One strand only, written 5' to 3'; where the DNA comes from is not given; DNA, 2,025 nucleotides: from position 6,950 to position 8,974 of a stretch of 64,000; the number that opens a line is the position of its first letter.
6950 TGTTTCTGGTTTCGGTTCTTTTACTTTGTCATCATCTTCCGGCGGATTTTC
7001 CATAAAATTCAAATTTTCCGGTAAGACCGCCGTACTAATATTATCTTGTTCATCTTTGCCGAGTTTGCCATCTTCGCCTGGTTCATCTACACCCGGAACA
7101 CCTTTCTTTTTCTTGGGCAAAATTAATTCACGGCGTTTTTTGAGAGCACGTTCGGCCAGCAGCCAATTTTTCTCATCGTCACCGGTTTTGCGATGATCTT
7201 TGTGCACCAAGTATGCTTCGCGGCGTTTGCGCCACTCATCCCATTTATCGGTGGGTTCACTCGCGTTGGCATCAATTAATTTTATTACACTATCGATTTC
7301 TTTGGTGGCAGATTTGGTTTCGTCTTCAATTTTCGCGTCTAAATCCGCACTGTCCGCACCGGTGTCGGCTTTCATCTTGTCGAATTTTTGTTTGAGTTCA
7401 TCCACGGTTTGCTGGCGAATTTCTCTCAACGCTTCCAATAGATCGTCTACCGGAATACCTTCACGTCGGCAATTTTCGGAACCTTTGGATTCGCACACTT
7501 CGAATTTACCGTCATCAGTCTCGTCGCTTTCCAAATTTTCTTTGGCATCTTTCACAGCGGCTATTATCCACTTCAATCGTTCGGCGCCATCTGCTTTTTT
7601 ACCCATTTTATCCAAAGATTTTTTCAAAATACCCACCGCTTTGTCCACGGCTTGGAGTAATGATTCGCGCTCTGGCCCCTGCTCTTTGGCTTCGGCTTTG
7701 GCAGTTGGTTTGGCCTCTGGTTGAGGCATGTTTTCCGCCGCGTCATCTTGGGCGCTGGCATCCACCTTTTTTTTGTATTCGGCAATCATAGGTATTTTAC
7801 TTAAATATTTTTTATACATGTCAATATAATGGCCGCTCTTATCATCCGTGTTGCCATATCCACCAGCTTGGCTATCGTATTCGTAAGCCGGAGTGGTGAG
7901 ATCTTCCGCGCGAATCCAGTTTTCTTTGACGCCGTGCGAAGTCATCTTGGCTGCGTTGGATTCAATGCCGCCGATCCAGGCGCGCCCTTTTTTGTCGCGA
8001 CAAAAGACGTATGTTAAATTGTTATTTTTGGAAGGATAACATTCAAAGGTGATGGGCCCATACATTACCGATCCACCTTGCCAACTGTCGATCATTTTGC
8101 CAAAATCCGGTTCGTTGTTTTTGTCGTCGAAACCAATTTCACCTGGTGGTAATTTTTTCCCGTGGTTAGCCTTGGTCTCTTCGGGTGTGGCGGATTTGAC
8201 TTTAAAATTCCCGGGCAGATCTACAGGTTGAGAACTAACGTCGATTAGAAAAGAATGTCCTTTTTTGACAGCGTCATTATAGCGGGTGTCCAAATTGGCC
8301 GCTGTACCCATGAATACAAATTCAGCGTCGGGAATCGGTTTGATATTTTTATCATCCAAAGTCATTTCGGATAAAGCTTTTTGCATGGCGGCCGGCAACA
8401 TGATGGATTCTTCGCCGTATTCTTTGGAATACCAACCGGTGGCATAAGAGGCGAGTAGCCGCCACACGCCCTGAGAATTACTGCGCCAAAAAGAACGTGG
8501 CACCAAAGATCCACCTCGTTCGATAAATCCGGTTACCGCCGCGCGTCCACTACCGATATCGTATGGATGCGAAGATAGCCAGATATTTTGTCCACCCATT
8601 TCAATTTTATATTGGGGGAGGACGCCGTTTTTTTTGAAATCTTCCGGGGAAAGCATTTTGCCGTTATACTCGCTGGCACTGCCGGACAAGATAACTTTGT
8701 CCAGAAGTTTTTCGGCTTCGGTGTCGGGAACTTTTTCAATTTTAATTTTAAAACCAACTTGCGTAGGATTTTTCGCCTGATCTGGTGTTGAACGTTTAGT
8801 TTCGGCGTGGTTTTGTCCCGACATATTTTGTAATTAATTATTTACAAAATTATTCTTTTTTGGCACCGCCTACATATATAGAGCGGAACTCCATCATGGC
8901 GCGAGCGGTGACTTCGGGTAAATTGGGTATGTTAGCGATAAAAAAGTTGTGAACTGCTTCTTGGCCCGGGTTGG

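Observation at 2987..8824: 1945-aa giant protein with a mosaic architecture suggestive of a cell-envelope-attacking effector or tape-measure-like protein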

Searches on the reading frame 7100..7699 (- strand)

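Call 52: search_protein_families(library=pfam, proteins=[window:7100-7699:-], max_evalue=10)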
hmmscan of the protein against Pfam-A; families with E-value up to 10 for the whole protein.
seq(200 aa): 6 families
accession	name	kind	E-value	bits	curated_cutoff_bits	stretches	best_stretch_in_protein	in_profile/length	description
PF05873.17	Mt_ATP-synt_D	-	0.0023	18.2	27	1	97-158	63-122/154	ATP synthase D chain, mitochondrial (ATP5H)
PF01765.24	RRF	-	0.029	14.6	29.7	1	89-140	107-157/164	Ribosome recycling factor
PF11154.13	DUF2934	-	0.035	14.2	22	1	167-187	16-36/37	Protein of unknown function (DUF2934)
PF25034.1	Spectrin_SYNE1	-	0.11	12.6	35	1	96-159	43-107/188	Nesprin-1, spectrin repeats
PF00815.25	Histidinol_dh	-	0.19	11.2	27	1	84-146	15-77/411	Histidinol dehydrogenase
PF05008.21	V-SNARE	-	1.2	10.1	25.9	1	87-137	4-54/92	Vesicle transport v-SNARE protein N-terminus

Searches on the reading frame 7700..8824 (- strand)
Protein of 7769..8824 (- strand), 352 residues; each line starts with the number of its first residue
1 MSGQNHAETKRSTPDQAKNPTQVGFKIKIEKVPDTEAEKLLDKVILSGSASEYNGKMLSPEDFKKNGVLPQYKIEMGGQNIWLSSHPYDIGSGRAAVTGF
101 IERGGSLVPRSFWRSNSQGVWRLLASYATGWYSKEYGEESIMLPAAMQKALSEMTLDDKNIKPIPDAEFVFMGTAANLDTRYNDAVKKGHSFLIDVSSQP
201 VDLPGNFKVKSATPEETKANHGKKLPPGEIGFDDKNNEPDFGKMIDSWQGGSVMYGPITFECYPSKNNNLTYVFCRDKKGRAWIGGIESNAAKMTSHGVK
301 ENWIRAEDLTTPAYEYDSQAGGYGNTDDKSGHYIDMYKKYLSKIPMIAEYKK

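Call 16: search_solved_structures(query=A1, max_evalue=10)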
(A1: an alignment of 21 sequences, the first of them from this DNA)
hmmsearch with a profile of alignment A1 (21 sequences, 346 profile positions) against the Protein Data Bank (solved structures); distinct sequences matched with E-value up to 10: 1.
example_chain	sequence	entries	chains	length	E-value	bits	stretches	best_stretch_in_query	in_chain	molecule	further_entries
4a2l_A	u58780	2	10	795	0.21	13.7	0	259-285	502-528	TWO-COMPONENT SYSTEM SENSOR HISTIDINE KINASE/RESPONSE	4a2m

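Call 23: predict_structure(alignment_id=A1)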
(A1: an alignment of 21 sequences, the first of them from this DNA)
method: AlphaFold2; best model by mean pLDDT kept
length: 375 residues; sequences in the alignment: 21
mean_pLDDT: 86.6   pTM: 0.85
mean pLDDT of the five models: 86.6, 85.8, 85.7, 85.0, 83.2
residues with pLDDT >= 90: 249; 70-90: 78; 50-70: 20; < 50: 28
segments of 3 or more residues with pLDDT < 50: 1-22, 184-189
pLDDT, mean of each block of 10 residues (from residue 1): 31 34 71 95 80 87 95 92 95 94 92 93 89 86 95 92 95 87 51 83 93 89 93 96 96 94 98 97 97 92 95 94 93 96 98 87 71 63
secondary structure, 60 per line:
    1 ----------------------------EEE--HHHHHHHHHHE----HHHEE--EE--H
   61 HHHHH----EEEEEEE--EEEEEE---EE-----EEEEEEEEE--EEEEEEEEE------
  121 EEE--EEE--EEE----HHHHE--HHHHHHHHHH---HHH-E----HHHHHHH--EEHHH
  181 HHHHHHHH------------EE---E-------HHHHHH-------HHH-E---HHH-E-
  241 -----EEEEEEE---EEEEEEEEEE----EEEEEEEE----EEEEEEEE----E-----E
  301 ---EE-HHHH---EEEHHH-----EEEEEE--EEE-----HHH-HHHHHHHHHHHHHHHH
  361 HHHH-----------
elements in order: E29-31 H34-43 H60-65 E70-76 E79-84 E95-103 E106-114 E121-123 E126-128 E131-133 H138-141 H145-154 H167-173 H178-188 H214-219 E246-252 E256-265 E270-277 E282-289 H307-310 E314-316 E325-330 E333-335 H345-364

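Call 38: search_protein_representatives(alignment_id=A1)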
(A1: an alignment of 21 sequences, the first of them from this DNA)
Query: 21 sequences, 346 profile positions. Proteins with E-value up to 0.001 (for the whole library): 1188; up to 1e-10: 941; up to 1e-30: 566. The best 150 are listed.
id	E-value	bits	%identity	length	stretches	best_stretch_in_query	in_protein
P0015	1.9e-173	592.7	-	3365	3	16-340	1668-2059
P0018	3.1e-152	522.9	-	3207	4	25-214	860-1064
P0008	1.3e-142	491.3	-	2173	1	12-338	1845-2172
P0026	1.0e-141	488.3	-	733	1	3-343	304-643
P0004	3.8e-139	479.9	-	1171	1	11-345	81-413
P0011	6.3e-139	479.2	-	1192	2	9-344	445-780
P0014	1.6e-138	477.8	-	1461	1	6-343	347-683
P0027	2.8e-137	473.7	-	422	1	13-340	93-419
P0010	6.6e-135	465.9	-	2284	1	13-338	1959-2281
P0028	1.7e-134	464.5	-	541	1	8-340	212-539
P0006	4.1e-134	463.3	-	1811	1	15-341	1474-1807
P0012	8.7e-133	459.0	-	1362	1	5-340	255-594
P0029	1.0e-130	452.2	-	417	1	11-342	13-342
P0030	5.8e-130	449.7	-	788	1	9-340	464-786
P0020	7.6e-130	449.3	-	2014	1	5-339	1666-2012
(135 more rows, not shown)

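Call 55: find_related_loci(query=A1, collection=genome_contigs, flank=10000)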
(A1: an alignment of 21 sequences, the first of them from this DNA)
Query A1 (375 aa) in genome_contigs; peptide patterns used: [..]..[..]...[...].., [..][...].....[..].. (x = any residue, [..] = any of these).
599 stretches matched a pattern (row limit reached: there are more); 59 encode a relative of the query (tblastn E <= 1e-3); 58 distinct loci.
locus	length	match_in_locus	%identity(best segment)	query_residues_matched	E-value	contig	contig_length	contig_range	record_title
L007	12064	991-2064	38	3-374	1e-81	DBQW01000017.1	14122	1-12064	MAG TPA_asm: Candidatus Berkelbacteria bacterium UBA1384 UBA1384_contig_4134, whole genome shotgun sequence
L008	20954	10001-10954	40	26-352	2e-81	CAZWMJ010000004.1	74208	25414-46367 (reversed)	MAG TPA_asm: uncultured Gammaproteobacteria bacterium isolate binchicken_co38_574 genome assembly, contig: NODE_879_leng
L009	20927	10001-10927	41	27-350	6e-80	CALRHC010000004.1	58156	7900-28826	MAG: Candidatus Yanofskybacteria bacterium isolate MaH-09apr19-142 genome assembly, contig: MaH-09apr19-C1013, whole gen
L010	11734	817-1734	42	27-350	2e-77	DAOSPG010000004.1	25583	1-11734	MAG TPA_asm: bacterium isolate AMR_MDS_2325 NODE_1926_length_25583_cov_21.767236, whole genome shotgun sequence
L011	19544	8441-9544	40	10-372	6e-76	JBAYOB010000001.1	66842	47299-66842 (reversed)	MAG: Candidatus Dojkabacteria bacterium isolate SO_2016_LW2_102 scaffold00616_LW138R_2016, whole genome shotgun sequence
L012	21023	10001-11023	39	21-370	4e-75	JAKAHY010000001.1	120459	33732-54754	MAG: bacterium isolate WY3.bin152 NODE_209_length_120459_cov_2.175057, whole genome shotgun sequence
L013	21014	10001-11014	38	30-375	4e-74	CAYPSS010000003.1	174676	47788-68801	MAG TPA_asm: uncultured Gammaproteobacteria bacterium isolate binchicken_co27_474 genome assembly, contig: NODE_100_leng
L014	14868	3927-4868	40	28-350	8e-73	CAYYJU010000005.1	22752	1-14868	MAG TPA_asm: uncultured Candidatus Saccharibacteria bacterium isolate SRP286056_co1_681 genome assembly, contig: NODE_26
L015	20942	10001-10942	40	25-350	1e-72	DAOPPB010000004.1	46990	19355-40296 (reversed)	MAG TPA_asm: bacterium isolate AMR_MDS_1559 NODE_995_length_46990_cov_7.398849, whole genome shotgun sequence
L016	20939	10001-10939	38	29-352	7e-71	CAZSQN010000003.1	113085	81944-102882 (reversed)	MAG TPA_asm: uncultured Gammaproteobacteria bacterium isolate binchicken_co125_790 genome assembly, contig: NODE_364_len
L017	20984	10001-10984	42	50-370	2e-70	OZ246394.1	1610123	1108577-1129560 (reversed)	MAG: uncultured Gammaproteobacteria bacterium isolate SRP292972_co1_11 genome assembly, chromosome: 1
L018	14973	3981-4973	35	26-374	2e-65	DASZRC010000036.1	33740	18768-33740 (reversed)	MAG TPA_asm: Patescibacteria group bacterium isolate SMAG_U6014 k141_975366, whole genome shotgun sequence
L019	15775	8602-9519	36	29-351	4e-65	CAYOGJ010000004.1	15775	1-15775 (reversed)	MAG TPA_asm: uncultured Candidatus Saccharibacteria bacterium isolate SRP278252_co2_290 genome assembly, contig: NODE_77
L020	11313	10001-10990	35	26-375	7e-64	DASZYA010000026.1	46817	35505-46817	MAG TPA_asm: Patescibacteria group bacterium isolate SMAG_U6198 k141_414254, whole genome shotgun sequence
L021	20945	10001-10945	38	36-350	3e-63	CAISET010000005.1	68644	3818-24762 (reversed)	uncultured Candidatus Micrarchaeota archaeon isolate AlinenSediments_bin-3476 genome assembly, contig: bin-3476:05/37, w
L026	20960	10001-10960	36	26-352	9e-58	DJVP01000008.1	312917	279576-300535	MAG TPA_asm: Candidatus Omnitrophica bacterium UBA6253 UBA6253_contig_3534, whole genome shotgun sequence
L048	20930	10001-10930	31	39-350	2e-40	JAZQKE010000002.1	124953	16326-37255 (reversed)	MAG: Candidatus Nanosyncoccus sp. isolate T1900044615_TS20190081.MAGScoT_cleanbin_000074 SGB_842_k141_16074, whole genom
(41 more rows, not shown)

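Call 62: search_protein_families(library=pfam, proteins=[L048:3856-4611:+, L048:4615-5061:-, L048:5548-6012:+, L048:6126-6725:+, L048:6726-7472:-, L048:8617-9339:-, L048:9434-10954:+, L048:11068-12192:-, L048:12588-13622:-, L048:13842-15002:+], max_evalue=0.01)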
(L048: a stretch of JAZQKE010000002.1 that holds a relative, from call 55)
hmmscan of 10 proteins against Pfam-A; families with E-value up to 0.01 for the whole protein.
L048:3856-4611:+ (251 aa): 2 families
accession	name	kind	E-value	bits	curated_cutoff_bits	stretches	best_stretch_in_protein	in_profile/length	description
PF00156.33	Pribosyltran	-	0.00027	20.7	26.3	1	211-248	86-123/158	Phosphoribosyl transferase domain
PF14681.12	UPRTase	-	0.0028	17.6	27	1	182-242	92-150/206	Uracil phosphoribosyltransferase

L048:4615-5061:- (148 aa): 3 families
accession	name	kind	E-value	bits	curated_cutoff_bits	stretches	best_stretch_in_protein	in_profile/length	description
PF18895.5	T4SS_pilin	-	9.1e-11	42.1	26.6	1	54-117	9-71/71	Type IV secretion system pilin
PF20563.3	DUF6773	-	0.0018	18.6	27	1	58-132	85-158/163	Family of unknown function (DUF6773)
PF04306.18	DUF456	-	0.0059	17.3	29.4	1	54-123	21-94/139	Protein of unknown function (DUF456)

L048:5548-6012:+ (154 aa): 1 family
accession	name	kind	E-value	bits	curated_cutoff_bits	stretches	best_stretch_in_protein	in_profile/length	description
PF07690.21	MFS_1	-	0.0033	16.8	33.4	1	21-70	128-181/347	Major Facilitator Superfamily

L048:6126-6725:+ (199 aa): 0 families

L048:6726-7472:- (248 aa): 1 family
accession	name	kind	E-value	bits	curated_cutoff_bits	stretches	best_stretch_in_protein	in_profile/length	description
PF08245.18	Mur_ligase_M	-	5.5e-12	46.5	24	1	37-196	1-174/200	Mur ligase middle domain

L048:8617-9339:- (240 aa): 1 family
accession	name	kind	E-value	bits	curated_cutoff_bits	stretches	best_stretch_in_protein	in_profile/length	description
PF03734.19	YkuD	-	4e-15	57.1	23.4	1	106-238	3-146/146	L,D-transpeptidase catalytic domain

L048:9434-10954:+ (506 aa): 0 families

L048:11068-12192:- (374 aa): 0 families

L048:12588-13622:- (344 aa): 2 families
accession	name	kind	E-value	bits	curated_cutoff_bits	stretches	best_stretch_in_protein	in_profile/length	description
PF03417.21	AAT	-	6.2e-25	88.6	23.2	1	102-331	4-220/225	Acyl-coenzyme A:6-aminopenicillanic acid acyl-transferase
PF02275.23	CBAH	-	0.0029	17.7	20.4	1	94-236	1-162/316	Linear amide C-N hydrolases, choloylglycine hydrolase family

L048:13842-15002:+ (386 aa): 1 family
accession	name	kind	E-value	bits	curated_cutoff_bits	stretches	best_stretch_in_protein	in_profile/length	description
PF02511.20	Thy1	-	2.8e-12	47.3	24.8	1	28-153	15-145/191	Thymidylate synthase complementing protein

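Call 63: fold_search(model_id=the predicted structure, library=viral)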
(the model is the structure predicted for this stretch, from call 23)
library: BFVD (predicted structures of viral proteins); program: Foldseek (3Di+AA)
matches with E <= 10: 769; with E <= 0.001: 3
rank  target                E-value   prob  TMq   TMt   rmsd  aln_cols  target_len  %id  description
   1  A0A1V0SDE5            6.8e-10  1.00  0.46  0.29  10.3       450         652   12  Uncharacterized protein [Indivirus ILV1]
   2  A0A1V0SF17            1.2e-07  1.00  0.48  0.26   9.4       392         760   12  Uncharacterized protein [Hokovirus HKV1]
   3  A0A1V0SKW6            1.9e-07  1.00  0.43  0.44   8.4       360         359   11  Uncharacterized protein [Klosneuvirus KNV1]
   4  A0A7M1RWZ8            4.2e-03  0.18  0.12  0.08  25.4       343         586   12  Uncharacterized protein [uncultured phage cr108_1]
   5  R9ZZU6                1.3e-02  0.07  0.11  0.04  32.7       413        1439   11  Uncharacterized protein [Cellulophaga phage phi46:3]
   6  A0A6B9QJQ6            1.8e-02  0.13  0.11  0.15  18.7       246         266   13  (no name in the UniProt tables at hand)
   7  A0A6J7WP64            5.3e-02  0.20  0.12  0.22  16.7       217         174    8  Uncharacterized protein [uncultured Caudovirales phage]
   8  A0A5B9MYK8            5.6e-02  0.08  0.10  0.06  21.8       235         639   13  Large distal tail fiber subunit [Shigella phage JK23]
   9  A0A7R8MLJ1            5.6e-02  0.03  0.09  0.07  32.6       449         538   11  Peptidase S74 domain-containing protein [Klebsiella phage vB_KppS-Samwise]
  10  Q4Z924                7.1e-02  0.12  0.15  0.21  17.2       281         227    8  ORF053 [Staphylococcus phage Twort (strain DSM 17442 / HER 48)]
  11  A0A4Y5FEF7            7.5e-02  0.04  0.09  0.08  52.3       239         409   12  Putative capsid protein [Lactobacillus phage 521B]
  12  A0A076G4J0            8.9e-02  0.10  0.13  0.11  19.6       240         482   10  Homing endonuclease [Staphylococcus phage MCE-2014]
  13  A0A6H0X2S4            9.4e-02  0.08  0.10  0.06  18.9       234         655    9  (no name in the UniProt tables at hand)
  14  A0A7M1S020            1.1e-01  0.04  0.10  0.07  19.5       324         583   10  Uncharacterized protein [uncultured phage cr128_1]
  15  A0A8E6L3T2            1.2e-01  0.05  0.12  0.13  18.6       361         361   10  (no name in the UniProt tables at hand)
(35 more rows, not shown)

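Call 109: search_dna_similar(query=window:7769-8824:-, collection=phages, mode=protein, max_evalue=0.001, max_rows=10)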
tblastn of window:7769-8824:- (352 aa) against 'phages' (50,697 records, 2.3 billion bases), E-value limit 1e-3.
No match.

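Call 110: search_dna_similar(query=window:7769-8824:-, collection=plasmids, mode=protein, max_evalue=0.001, max_rows=10)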
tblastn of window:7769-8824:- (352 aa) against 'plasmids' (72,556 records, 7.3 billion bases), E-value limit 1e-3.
No match.

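Call 111: find_related_loci(query=A1, collection=viral_contigs, flank=8000)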
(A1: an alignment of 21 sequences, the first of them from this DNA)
Query A1 (375 aa) in viral_contigs; peptide patterns used: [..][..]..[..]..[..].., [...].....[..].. (x = any residue, [..] = any of these).
26 stretches matched a pattern, but none encodes a relative of the query by tblastn (E <= 1e-3).
